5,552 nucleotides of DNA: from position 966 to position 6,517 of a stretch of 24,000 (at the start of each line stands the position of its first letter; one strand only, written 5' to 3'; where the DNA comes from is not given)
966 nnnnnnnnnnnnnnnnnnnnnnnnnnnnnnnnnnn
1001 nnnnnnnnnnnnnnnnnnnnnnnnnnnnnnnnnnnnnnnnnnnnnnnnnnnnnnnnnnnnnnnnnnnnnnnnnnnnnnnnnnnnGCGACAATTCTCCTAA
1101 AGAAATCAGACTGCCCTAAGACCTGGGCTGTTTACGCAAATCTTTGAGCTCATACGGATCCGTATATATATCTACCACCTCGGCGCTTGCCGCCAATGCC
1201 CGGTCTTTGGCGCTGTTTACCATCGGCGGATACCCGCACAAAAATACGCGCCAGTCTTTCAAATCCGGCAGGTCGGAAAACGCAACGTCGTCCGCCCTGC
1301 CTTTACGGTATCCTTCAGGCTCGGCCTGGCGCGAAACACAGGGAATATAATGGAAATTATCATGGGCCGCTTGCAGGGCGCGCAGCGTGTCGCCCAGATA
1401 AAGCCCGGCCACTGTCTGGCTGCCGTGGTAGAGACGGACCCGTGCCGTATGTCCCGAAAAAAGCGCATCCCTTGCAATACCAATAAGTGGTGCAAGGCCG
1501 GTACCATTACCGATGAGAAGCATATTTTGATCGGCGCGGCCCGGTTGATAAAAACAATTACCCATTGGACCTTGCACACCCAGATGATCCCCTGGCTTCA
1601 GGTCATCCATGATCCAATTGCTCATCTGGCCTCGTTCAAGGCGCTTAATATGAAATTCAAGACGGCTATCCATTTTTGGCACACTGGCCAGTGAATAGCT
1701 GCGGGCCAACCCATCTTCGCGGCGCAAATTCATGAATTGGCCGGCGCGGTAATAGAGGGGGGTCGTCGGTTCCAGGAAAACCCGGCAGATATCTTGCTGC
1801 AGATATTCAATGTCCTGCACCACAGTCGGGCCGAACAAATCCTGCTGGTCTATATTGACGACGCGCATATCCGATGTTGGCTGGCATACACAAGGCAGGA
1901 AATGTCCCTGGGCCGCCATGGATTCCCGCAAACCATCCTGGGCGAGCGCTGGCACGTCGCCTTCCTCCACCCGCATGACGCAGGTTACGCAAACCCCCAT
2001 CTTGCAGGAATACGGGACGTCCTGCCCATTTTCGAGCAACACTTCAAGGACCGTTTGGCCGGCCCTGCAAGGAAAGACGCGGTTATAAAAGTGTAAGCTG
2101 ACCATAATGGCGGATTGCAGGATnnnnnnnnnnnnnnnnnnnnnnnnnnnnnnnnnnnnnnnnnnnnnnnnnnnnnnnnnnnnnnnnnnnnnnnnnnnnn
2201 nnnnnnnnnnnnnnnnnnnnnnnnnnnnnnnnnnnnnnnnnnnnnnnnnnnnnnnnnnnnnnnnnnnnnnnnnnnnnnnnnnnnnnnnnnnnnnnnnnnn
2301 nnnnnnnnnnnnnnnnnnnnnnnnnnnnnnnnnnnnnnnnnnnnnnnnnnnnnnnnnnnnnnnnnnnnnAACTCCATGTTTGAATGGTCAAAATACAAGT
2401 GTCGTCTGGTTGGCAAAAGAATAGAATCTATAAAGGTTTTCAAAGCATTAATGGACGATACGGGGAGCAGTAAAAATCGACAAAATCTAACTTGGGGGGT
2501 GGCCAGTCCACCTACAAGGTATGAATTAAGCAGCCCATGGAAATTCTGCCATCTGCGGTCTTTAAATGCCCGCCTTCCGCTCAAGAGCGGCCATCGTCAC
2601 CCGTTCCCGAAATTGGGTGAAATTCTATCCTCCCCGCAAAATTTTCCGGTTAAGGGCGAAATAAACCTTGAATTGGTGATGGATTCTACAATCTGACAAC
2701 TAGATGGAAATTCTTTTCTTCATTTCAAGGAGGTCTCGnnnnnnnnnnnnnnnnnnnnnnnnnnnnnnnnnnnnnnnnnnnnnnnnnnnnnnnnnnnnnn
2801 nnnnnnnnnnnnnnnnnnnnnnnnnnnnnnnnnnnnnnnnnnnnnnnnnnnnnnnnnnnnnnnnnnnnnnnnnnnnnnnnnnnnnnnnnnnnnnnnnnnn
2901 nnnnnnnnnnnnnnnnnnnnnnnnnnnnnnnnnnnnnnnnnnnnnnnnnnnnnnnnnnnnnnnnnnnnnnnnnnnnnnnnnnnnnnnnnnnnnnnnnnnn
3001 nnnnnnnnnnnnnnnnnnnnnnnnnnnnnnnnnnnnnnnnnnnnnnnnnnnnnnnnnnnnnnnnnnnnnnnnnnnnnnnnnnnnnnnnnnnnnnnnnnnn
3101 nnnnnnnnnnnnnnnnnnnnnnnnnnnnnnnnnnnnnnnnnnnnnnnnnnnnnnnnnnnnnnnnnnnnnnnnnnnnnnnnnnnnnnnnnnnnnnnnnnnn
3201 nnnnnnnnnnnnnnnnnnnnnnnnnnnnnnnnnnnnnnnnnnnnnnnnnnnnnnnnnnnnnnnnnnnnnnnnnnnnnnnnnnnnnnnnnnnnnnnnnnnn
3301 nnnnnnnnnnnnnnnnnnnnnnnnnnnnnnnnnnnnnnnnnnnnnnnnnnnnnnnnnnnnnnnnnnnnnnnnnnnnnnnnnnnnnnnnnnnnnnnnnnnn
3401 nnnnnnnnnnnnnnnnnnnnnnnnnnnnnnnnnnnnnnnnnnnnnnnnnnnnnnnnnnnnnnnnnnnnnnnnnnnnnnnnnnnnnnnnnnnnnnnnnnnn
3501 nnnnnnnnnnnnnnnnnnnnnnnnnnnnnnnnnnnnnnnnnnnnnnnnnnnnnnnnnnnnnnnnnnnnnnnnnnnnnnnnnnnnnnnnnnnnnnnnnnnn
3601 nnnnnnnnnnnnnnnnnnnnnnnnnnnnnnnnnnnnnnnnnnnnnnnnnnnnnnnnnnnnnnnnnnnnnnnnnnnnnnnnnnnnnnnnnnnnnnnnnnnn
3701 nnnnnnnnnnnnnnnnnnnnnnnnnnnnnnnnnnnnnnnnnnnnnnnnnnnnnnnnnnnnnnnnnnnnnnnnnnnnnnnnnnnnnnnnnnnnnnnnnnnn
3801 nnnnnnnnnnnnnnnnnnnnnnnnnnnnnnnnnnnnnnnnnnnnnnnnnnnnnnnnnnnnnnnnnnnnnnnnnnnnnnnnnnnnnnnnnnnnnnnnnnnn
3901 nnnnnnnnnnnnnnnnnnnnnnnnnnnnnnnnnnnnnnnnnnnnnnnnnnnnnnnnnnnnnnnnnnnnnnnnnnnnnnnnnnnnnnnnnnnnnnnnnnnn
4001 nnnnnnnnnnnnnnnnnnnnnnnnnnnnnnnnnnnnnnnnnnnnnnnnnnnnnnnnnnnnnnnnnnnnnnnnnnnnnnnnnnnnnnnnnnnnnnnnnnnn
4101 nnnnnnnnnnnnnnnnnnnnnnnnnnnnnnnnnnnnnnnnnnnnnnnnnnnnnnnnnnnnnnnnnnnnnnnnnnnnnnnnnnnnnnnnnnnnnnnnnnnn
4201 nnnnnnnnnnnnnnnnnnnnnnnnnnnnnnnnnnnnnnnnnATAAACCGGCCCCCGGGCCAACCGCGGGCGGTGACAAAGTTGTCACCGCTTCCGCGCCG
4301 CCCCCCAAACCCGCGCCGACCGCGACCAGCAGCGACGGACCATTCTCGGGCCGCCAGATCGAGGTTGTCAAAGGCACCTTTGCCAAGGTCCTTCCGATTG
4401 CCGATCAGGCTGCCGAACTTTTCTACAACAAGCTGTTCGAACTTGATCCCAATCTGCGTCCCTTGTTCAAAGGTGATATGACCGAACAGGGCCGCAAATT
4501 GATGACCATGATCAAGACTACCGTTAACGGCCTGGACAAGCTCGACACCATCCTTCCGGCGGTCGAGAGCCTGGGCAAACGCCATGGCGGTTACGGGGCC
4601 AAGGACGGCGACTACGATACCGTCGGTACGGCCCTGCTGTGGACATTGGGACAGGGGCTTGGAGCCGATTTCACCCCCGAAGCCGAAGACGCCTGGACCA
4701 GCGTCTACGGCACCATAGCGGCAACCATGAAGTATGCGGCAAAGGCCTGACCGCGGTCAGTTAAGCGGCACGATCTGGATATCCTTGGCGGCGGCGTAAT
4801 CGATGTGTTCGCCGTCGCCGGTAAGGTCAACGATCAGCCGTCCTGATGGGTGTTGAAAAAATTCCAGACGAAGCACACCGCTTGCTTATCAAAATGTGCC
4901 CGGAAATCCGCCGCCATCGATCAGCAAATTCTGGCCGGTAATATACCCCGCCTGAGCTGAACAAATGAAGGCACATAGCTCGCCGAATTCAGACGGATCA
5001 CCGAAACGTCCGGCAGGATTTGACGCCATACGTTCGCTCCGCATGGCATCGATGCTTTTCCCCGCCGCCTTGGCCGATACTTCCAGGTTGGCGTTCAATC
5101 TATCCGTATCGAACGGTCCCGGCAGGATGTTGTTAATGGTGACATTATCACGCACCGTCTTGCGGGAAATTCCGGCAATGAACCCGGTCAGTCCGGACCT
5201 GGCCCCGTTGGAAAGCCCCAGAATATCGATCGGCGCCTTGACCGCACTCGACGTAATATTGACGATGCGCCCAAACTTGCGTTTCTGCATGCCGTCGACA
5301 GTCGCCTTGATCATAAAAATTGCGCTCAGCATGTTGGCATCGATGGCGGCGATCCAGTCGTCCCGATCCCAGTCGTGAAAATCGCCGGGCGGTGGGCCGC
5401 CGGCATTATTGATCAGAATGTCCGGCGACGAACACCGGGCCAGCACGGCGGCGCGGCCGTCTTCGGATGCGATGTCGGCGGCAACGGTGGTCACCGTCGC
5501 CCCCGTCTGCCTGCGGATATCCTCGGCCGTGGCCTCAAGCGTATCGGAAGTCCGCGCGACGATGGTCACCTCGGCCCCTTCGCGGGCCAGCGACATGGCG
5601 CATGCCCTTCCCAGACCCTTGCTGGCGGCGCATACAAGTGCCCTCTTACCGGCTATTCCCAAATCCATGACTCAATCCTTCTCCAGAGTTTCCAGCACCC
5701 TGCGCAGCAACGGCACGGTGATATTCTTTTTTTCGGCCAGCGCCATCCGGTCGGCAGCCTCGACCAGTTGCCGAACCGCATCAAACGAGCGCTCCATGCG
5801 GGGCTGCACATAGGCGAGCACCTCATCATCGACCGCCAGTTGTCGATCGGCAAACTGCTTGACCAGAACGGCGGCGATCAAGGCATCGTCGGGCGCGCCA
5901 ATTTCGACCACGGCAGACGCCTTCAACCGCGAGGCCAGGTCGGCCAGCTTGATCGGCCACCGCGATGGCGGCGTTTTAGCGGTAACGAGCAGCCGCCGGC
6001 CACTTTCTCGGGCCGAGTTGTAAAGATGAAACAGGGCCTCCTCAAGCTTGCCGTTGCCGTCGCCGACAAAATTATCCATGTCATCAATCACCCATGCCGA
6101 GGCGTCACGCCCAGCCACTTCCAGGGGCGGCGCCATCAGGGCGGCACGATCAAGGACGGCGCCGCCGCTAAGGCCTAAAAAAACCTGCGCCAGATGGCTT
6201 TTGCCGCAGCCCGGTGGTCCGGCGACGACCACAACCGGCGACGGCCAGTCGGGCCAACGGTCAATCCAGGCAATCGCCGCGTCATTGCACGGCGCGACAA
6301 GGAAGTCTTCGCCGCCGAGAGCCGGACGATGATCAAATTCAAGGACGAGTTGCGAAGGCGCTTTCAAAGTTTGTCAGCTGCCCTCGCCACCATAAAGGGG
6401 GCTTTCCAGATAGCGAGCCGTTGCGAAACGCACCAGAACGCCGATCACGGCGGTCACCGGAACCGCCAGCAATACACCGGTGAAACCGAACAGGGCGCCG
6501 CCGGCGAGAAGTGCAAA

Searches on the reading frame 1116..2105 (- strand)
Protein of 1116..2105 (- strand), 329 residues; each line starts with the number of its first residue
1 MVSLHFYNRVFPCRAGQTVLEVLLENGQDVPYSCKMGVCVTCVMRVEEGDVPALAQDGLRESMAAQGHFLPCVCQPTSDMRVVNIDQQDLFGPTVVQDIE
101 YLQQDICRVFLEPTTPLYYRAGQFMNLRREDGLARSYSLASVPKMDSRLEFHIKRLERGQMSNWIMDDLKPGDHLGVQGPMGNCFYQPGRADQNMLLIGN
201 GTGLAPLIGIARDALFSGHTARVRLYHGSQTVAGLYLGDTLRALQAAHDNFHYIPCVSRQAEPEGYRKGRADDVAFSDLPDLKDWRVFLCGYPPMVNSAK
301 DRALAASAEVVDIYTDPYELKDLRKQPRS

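Call 85: search_protein_families(library=pfam, proteins=[window:1116-2105:-], max_evalue=0.00001)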
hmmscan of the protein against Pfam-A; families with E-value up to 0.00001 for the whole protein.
window:1116-2105:- (329 aa): 4 families
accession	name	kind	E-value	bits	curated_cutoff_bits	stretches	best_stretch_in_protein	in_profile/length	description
PF00111.32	Fer2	-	3.2e-15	56.3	21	1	9-77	8-77/77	2Fe-2S iron-sulfur cluster binding domain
PF00175.26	NAD_binding_1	-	4.8e-15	56.6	22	1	197-300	1-108/109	Oxidoreductase NAD-binding domain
PF00970.30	FAD_binding_6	-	7.5e-13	49.1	21.1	1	113-186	24-99/99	Oxidoreductase FAD-binding domain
PF13510.11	Fer2_4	-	4e-06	27.2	22.8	1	1-49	3-61/82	2Fe-2S iron-sulfur cluster binding domain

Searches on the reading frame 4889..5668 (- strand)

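Call 85: search_protein_families(library=pfam, proteins=[window:4889-5668:-], max_evalue=0.00001)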
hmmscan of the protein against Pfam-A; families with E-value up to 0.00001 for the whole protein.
window:4889-5668:- (259 aa): 2 families
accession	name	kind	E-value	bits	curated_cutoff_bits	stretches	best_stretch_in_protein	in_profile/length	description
PF13561.12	adh_short_C2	-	1e-40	140.3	27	1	15-253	4-234/236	Enoyl-(Acyl carrier protein) reductase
PF00106.31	adh_short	-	3.2e-37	128.3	26.6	1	8-192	1-188/195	short chain dehydrogenase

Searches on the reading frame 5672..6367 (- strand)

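Call 85: search_protein_families(library=pfam, proteins=[window:5672-6367:-], max_evalue=0.00001)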
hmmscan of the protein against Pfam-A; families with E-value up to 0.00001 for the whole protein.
window:5672-6367:- (231 aa): 1 family
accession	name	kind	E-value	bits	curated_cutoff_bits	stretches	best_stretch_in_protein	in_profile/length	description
PF22688.2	Hda_lid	-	9.2e-09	35.6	27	1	165-225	5-65/65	Hda, lid domain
